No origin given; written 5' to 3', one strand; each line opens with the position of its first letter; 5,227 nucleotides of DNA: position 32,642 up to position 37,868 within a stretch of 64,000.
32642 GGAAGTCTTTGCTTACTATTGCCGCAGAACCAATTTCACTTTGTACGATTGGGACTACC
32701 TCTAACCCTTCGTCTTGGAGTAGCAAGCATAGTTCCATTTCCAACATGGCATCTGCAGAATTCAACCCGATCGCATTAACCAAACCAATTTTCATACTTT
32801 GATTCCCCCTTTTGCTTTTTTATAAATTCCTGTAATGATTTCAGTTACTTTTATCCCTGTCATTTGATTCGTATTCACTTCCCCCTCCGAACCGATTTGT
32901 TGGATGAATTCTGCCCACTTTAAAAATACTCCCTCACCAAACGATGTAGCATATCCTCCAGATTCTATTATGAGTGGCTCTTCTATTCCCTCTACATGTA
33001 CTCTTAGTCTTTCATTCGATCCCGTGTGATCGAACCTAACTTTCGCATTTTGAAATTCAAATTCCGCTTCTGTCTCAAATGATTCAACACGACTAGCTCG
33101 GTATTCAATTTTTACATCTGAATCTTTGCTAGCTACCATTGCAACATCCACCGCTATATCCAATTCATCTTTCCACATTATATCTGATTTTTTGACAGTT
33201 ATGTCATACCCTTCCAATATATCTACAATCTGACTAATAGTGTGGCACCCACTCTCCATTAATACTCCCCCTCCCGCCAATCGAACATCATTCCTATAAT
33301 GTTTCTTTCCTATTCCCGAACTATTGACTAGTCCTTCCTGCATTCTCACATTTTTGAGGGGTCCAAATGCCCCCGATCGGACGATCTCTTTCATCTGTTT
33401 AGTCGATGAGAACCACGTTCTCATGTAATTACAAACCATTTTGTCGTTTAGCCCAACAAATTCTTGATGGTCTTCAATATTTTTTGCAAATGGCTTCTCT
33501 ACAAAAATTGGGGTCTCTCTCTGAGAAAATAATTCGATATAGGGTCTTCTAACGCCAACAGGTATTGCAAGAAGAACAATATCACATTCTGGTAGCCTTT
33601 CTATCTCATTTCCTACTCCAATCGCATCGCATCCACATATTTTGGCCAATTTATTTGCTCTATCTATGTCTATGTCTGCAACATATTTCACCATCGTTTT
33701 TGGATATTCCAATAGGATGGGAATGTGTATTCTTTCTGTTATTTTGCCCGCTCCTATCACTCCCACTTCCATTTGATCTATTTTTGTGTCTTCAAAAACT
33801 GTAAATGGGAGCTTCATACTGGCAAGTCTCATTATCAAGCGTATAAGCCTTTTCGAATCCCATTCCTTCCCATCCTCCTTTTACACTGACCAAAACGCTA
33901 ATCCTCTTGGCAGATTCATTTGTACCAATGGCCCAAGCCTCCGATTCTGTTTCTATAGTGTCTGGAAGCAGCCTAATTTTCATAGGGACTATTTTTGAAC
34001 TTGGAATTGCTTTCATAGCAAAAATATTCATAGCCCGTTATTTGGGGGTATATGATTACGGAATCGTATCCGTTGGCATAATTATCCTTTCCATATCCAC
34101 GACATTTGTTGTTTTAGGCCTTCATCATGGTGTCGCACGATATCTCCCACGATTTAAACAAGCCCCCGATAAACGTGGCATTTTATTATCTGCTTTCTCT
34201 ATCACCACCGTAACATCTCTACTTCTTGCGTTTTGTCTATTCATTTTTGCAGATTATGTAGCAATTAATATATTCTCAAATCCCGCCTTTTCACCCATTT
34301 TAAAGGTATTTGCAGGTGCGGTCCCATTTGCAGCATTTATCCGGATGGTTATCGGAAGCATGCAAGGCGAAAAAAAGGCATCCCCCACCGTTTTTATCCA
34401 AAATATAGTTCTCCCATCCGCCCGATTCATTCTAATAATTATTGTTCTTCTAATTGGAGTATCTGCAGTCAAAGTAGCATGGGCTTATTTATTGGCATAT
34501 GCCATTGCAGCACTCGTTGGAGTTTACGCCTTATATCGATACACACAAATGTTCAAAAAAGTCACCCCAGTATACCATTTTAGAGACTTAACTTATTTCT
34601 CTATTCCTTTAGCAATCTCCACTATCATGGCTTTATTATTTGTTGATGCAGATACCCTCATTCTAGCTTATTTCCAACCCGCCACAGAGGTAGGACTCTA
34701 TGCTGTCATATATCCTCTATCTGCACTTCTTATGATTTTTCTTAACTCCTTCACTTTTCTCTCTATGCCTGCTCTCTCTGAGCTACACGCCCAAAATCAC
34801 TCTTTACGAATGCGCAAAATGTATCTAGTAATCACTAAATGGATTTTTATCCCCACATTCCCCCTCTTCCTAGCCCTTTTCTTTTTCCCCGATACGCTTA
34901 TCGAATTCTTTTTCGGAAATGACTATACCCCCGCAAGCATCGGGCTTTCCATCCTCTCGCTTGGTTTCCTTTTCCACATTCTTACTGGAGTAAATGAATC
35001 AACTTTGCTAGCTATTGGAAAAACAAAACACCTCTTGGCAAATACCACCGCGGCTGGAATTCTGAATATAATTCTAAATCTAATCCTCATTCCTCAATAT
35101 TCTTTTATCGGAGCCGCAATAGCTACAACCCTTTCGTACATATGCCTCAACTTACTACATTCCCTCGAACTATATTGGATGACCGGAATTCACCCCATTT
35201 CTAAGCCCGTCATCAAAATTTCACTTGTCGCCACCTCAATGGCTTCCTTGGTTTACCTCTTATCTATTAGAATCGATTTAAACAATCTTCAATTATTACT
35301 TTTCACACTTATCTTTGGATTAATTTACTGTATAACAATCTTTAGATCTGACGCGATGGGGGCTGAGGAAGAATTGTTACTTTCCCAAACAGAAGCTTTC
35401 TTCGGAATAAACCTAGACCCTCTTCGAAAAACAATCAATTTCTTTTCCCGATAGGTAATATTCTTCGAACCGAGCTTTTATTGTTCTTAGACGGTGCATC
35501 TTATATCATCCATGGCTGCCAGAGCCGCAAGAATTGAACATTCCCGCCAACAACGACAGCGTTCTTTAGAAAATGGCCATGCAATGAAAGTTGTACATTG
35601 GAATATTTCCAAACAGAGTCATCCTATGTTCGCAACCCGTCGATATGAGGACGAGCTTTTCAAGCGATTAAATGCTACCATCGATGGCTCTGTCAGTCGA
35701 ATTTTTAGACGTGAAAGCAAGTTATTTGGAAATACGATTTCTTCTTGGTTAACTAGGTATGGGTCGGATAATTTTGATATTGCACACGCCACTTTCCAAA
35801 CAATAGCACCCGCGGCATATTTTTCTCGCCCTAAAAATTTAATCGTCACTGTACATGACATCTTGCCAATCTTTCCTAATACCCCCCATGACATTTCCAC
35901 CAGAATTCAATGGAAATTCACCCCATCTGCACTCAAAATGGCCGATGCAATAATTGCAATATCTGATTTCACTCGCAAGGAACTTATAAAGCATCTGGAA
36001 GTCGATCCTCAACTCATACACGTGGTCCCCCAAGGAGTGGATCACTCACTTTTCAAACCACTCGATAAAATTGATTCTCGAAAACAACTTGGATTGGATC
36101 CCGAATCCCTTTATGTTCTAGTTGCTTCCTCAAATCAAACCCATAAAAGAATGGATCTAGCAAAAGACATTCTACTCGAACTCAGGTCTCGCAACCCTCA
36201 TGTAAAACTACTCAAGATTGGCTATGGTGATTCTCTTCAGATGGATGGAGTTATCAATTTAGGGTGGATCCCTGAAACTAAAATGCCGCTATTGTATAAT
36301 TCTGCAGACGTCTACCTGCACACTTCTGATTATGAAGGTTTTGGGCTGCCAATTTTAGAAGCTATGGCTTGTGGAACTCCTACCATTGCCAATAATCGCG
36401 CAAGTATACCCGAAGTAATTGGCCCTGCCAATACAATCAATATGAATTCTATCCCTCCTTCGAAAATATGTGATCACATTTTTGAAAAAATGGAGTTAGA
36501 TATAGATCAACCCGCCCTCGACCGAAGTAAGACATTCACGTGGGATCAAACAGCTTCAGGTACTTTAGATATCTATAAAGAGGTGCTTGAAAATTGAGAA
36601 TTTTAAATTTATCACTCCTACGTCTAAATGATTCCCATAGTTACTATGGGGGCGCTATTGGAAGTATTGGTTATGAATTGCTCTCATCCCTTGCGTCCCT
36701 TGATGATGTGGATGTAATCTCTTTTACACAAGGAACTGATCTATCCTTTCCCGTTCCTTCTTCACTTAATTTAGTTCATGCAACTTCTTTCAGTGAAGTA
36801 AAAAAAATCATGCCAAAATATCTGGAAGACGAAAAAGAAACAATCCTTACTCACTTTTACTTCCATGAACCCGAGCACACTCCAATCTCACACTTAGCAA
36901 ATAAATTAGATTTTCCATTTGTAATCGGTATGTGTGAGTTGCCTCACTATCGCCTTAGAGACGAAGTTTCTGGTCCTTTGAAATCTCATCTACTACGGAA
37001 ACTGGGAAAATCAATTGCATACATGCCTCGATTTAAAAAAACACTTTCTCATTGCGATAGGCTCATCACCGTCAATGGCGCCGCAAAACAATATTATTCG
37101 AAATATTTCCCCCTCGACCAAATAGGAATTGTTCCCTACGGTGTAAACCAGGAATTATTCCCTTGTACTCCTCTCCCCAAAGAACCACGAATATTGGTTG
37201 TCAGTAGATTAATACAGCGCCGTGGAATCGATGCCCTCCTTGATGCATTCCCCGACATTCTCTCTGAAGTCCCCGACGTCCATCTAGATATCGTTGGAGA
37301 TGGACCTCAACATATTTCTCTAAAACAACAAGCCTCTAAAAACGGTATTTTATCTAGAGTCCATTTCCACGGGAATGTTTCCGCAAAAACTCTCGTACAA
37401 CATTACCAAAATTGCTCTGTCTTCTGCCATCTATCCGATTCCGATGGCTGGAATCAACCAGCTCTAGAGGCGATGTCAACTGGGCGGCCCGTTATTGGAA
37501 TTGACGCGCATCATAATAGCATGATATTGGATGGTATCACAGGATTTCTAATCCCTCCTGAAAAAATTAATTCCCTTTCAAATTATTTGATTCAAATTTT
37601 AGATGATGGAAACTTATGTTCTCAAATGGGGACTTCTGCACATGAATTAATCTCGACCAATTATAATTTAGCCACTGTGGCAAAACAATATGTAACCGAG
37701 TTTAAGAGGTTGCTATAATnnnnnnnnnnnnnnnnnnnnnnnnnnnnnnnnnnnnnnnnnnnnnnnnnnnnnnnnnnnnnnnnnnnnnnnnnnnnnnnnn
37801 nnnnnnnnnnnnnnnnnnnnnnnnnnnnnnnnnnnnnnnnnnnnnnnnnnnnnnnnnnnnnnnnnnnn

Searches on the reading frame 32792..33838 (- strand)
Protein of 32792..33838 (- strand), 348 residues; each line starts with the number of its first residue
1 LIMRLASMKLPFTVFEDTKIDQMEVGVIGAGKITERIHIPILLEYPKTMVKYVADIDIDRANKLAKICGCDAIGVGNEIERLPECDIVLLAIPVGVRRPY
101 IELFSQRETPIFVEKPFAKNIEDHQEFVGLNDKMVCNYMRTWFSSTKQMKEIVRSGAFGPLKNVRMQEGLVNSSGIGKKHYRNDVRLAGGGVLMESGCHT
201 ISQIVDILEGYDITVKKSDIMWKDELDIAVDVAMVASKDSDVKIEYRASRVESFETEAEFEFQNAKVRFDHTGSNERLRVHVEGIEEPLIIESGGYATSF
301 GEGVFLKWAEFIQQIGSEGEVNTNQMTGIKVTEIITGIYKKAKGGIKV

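Call 42: search_protein_families(library=pfam, proteins=[window:32792-33838:-], max_evalue=0.001)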
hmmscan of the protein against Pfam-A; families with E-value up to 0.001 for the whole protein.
window:32792-33838:- (348 aa): 2 families
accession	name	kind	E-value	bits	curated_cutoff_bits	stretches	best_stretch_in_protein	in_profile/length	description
PF01408.29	GFO_IDH_MocA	-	9.8e-12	46.1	24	1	24-134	2-112/120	Oxidoreductase family, NAD-binding Rossmann fold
PF22725.1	GFO_IDH_MocA_C3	-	2.6e-07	31.1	27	1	147-254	2-108/124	GFO/IDH/MocA C-terminal domain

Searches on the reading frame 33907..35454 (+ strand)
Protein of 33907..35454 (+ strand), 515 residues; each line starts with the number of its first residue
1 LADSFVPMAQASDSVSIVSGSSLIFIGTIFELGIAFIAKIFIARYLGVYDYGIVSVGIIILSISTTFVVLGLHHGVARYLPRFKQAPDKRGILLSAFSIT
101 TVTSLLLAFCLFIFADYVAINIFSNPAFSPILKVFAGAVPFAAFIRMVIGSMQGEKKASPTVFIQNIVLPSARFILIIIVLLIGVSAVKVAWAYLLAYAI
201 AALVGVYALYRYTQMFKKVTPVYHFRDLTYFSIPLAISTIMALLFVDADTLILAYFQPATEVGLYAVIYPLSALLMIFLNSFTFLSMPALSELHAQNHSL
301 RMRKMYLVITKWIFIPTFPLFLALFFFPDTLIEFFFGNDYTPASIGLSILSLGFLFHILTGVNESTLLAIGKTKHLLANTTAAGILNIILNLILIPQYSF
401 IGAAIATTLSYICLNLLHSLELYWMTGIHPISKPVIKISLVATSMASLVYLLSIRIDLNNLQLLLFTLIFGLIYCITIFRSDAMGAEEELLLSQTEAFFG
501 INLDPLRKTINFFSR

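Call 42: search_protein_families(library=pfam, proteins=[window:33907-35454:+], max_evalue=0.001)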
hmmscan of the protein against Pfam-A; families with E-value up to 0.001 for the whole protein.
window:33907-35454:+ (515 aa): 4 families
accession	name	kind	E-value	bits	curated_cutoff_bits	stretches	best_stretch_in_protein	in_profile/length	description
PF01943.22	Polysacc_synt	-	5.7e-27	95.3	28.2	1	18-294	2-274/274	Polysaccharide biosynthesis protein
PF13440.11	Polysacc_synt_3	-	6.3e-24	85.2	23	1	42-343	2-291/293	Polysaccharide biosynthesis protein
PF01554.23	MatE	-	3.8e-06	27.1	24.9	1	234-393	1-161/161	MatE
PF03023.19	MurJ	-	7.3e-06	25.3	27.4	1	274-458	245-437/451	Lipid II flippase MurJ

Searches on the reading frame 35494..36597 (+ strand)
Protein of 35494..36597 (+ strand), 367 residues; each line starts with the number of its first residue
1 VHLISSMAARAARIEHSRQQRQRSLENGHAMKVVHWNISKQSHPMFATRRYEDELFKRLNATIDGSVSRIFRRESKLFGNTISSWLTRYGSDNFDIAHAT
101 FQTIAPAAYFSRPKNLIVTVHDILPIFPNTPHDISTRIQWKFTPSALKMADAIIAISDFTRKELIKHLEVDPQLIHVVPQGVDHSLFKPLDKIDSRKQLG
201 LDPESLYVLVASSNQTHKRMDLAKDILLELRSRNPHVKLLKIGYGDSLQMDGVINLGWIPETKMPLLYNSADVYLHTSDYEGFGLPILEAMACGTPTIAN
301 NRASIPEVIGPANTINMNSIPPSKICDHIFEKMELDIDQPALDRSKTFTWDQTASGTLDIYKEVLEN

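Call 4: search_protein_families(library=pfam, proteins=[window:35494-36597:+], max_evalue=1)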
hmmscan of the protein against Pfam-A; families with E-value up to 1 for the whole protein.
window:35494-36597:+ (367 aa): 6 families
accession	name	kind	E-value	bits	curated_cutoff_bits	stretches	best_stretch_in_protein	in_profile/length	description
PF00534.26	Glycos_transf_1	-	1.7e-19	70.5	26.4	1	192-313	2-135/172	Glycosyl transferases group 1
PF13692.12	Glyco_trans_1_4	-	6.4e-17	62.6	27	1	210-311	7-117/142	Glycosyl transferases group 1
PF13439.12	Glyco_transf_4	-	9.6e-17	62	28.5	1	48-185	26-169/170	Glycosyltransferase Family 4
PF13524.12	Glyco_trans_1_2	-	5.1e-07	30.2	25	1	229-308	8-88/144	Glycosyl transferase-like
PF13579.12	Glyco_trans_4_4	-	2e-06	28.7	29.7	1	72-181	49-158/158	Glycosyl transferase 4-like domain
PF20706.3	GT4-conflict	-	3.1e-05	23.6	26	1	268-304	279-315/385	Family 4 Glycosyltransferase in conflict systems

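Call 5: search_protein_families(library=ncbifam, proteins=[window:35494-36597:+], max_evalue=1)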
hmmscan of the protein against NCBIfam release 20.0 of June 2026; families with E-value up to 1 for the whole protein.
window:35494-36597:+ (367 aa): 32 families (the best 25 are shown)
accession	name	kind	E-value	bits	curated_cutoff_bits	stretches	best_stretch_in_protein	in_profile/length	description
TIGR04047.1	MSMEG_0565_glyc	hypoth_equivalog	5.6e-23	81.6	259.85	1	83-363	76-373/373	MSMEG_0565 family glycosyltransferase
TIGR02149.1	glgA_Coryne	subfamily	1.2e-19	70.7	302.4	2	259-365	272-391/391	glycogen synthase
NF053787.1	GlcN_PG_synth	equivalog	2.4e-18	66.1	480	1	151-365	145-360/361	N-acetylglucosaminyl phosphatidylglycerol synthase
TIGR03449.1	mycothiol_MshA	equivalog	1.2e-16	60.6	462.5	1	148-365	163-404/406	D-inositol-3-phosphate glycosyltransferase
TIGR03999.1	thiol_BshA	equivalog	3e-15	56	273.7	1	146-310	141-312/375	N-acetyl-alpha-D-glucosaminyl L-malate synthase BshA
NF038229.1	Glyco4_Geo_Pelo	equivalog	2.3e-12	46.6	400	1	143-301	103-268/338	GPMC system family 4 glycosyltransferase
NF041010.1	glycosy_Agl16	equivalog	6.6e-11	41.7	575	1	130-364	110-351/352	glycosylation protein Agl16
TIGR03088.1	stp2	hypoth_equivalog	4.5e-09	35.8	409.05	1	152-310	139-312/374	TIGR03088 family PEP-CTERM/XrtA system glycosyltransferase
TIGR04157.1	glyco_rSAM_CFB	subfamily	1.7e-08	33.9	400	1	145-313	165-343/406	TIGR04157 family glycosyltransferase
NF041876.1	EPS_EpsE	equivalog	3.9e-08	33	400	1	253-310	278-335/389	exopolysaccharide biosynthesis GT4 family glycosyltransferase EpsE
NF038295.1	EPS_HpsP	equivalog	2.1e-07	30.3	550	1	261-364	279-387/388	hormogonium polysaccharide biosynthesis glycosyltransferase HpsP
NF038298.1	EPS_HpsO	equivalog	3.7e-07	29.2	575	2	281-316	299-334/388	hormogonium polysaccharide biosynthesis glycosyltransferase HpsO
NF053513.1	Gtran_IagA_BgsA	equivalog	4.2e-06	26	460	1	142-299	98-264/333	LTA glycolipid anchor biosynthesis glycosyltransferase, IagA/BgsA family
TIGR04063.1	stp3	hypoth_equivalog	6.5e-06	25.3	442.05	1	137-247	145-255/397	TIGR04063 family PEP-CTERM/XrtA system glycosyltransferase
TIGR02470.1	sucr_synth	equivalog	1.4e-05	23.4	810.4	1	272-331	645-705/784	sucrose synthase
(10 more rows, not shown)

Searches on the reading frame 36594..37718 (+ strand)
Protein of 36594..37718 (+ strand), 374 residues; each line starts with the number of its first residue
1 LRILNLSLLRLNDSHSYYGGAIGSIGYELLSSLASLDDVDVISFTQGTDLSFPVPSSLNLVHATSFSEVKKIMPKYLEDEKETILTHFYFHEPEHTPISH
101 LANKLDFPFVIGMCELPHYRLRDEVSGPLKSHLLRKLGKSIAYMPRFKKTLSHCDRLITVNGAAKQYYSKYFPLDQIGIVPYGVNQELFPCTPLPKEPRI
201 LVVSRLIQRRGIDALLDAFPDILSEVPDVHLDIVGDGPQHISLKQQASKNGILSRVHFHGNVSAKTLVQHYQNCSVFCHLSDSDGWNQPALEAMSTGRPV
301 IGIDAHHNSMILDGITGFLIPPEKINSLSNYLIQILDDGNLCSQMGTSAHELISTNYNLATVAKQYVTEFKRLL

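Call 4: search_protein_families(library=pfam, proteins=[window:36594-37718:+], max_evalue=1)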
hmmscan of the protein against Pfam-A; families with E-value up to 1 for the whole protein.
window:36594-37718:+ (374 aa): 4 families
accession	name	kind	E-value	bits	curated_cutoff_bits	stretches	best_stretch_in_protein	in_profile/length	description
PF00534.26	Glycos_transf_1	-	1.4e-31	109.8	26.4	1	195-349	13-169/172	Glycosyl transferases group 1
PF13692.12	Glyco_trans_1_4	-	6.6e-29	101.4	27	1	197-338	1-142/142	Glycosyl transferases group 1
PF13439.12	Glyco_transf_4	-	0.0036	17.8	28.5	1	122-187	108-169/170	Glycosyltransferase Family 4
PF20706.3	GT4-conflict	-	0.019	14.4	26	1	194-301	194-309/385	Family 4 Glycosyltransferase in conflict systems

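Call 5: search_protein_families(library=ncbifam, proteins=[window:36594-37718:+], max_evalue=1)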
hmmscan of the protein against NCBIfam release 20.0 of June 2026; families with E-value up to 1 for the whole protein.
window:36594-37718:+ (374 aa): 38 families (the best 25 are shown)
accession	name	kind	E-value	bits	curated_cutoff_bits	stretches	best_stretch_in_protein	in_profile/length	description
NF041876.1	EPS_EpsE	equivalog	3.7e-23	82.4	400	1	175-364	186-387/389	exopolysaccharide biosynthesis GT4 family glycosyltransferase EpsE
TIGR04063.1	stp3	hypoth_equivalog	1.5e-19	70.2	442.05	1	208-373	224-395/397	TIGR04063 family PEP-CTERM/XrtA system glycosyltransferase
TIGR03999.1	thiol_BshA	equivalog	1e-18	67.4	273.7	1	200-373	202-373/375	N-acetyl-alpha-D-glucosaminyl L-malate synthase BshA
TIGR03088.1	stp2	hypoth_equivalog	2.5e-18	66.3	409.05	1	199-374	196-374/374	TIGR03088 family PEP-CTERM/XrtA system glycosyltransferase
NF047880.1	glyco_SdgA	exception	1.2e-17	63.7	800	1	197-362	315-479/488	serine-aspartate repeat adhesin O-glycosyltransferase SdgA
TIGR04157.1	glyco_rSAM_CFB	subfamily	6.1e-16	58.4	400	1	197-366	227-402/406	TIGR04157 family glycosyltransferase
TIGR02918.1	TIGR02918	equivalog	3.7e-14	52.3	574.6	1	174-335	296-456/500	accessory Sec system glycosyltransferase GtfA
NF047684.1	TeichurnBiosyTuaC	equivalog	3.3e-13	49.3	550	1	193-373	214-389/391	teichuronic acid biosynthesis protein TuaC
NF038295.1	EPS_HpsP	equivalog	4.9e-12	45.5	550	1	196-373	206-387/388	hormogonium polysaccharide biosynthesis glycosyltransferase HpsP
TIGR03449.1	mycothiol_MshA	equivalog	1.1e-11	44.4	462.5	1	200-367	223-397/406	D-inositol-3-phosphate glycosyltransferase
NF041879.1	EPS_EpsH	equivalog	1.8e-11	43.4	800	1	141-368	177-411/431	exopolysaccharide biosynthesis glycosyltransferase EpsH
NF049988.1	MGlcDAGSynMgs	equivalog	3.9e-11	42.9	400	1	201-371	217-385/398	alpha-monoglucosyldiacylglycerol synthase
NF007396.0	PRK09922.1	equivalog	7.5e-11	41.5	385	1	184-340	169-328/361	lipopolysaccharide 1,6-galactosyltransferase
TIGR02149.1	glgA_Coryne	subfamily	1.1e-10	41.2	302.4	1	149-372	140-389/391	glycogen synthase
NF050056.1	ProtGlycPglH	equivalog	2.7e-09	36.6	600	1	150-368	134-348/354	GalNAc-alpha-(1->4)-GalNAc-alpha-(1->3)-diNAcBac-PP-undecaprenol alpha-1,4-N-acetyl-D-galactosaminyltransferase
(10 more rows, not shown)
